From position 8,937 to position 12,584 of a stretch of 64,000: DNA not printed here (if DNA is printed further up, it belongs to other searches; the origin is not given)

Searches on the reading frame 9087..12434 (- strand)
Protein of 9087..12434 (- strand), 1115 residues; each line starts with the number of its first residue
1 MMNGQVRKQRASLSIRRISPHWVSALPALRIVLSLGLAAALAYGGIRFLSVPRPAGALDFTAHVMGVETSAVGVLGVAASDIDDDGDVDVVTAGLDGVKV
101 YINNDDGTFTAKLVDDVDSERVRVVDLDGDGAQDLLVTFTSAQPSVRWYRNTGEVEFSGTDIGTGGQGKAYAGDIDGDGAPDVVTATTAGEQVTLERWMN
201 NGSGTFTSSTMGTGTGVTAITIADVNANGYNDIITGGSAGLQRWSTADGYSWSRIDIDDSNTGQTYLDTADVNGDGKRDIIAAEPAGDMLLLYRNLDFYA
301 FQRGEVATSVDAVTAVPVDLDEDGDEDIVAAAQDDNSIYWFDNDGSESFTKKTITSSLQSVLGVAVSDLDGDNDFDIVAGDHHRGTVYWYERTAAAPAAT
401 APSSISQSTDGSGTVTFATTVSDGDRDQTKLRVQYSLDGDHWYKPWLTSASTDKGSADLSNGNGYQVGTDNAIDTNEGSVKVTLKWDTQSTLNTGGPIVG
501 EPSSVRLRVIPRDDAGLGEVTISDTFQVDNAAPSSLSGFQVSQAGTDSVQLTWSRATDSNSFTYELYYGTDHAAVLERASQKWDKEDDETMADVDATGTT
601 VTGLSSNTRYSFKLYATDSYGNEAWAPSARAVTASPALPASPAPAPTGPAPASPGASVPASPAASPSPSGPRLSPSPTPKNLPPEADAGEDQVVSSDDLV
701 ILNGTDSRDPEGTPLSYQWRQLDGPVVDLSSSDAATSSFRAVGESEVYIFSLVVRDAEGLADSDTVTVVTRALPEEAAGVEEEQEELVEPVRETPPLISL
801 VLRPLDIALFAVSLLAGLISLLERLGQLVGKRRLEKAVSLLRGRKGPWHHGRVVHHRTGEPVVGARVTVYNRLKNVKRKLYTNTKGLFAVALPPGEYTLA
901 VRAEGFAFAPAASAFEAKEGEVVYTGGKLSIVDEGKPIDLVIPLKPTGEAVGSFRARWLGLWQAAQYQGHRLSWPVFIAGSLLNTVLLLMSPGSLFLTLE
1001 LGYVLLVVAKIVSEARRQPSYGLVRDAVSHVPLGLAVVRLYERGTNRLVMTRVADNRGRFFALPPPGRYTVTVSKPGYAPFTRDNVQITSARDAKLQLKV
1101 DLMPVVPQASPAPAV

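Call 81: search_protein_families(library=pfam, proteins=[window:9087-12434:-], max_evalue=0.0001)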
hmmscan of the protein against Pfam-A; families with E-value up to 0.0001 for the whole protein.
window:9087-12434:- (1115 aa): 8 families
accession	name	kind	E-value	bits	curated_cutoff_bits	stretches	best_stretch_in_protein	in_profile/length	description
PF13517.12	FG-GAP_3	-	3e-38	130.7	26.9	5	319-378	1-60/61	FG-GAP-like repeat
PF13620.12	CarboxypepD_reg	-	4.9e-23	81.7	32.3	2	850-907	3-60/82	Carboxypeptidase regulatory-like domain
PF22352.2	K319L-like_PKD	-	1.2e-15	57.7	27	1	688-768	1-82/84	K319L-like, PKD domain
PF01839.29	FG-GAP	-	7.4e-12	45.3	22.1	0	268-288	6-26/37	FG-GAP repeat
PF13715.12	CarbopepD_reg_2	-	2.1e-09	37.7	32.2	1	850-907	2-56/88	CarboxypepD_reg-like domain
PF18911.6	PKD_4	-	2.3e-08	34.4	27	1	681-768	1-83/85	PKD domain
PF00041.27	fn3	-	8.2e-07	29.6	25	1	537-627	4-79/84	Fibronectin type III domain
PF08308.17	PEGA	-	8.2e-06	26.1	20.8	0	1065-1099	33-66/71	PEGA domain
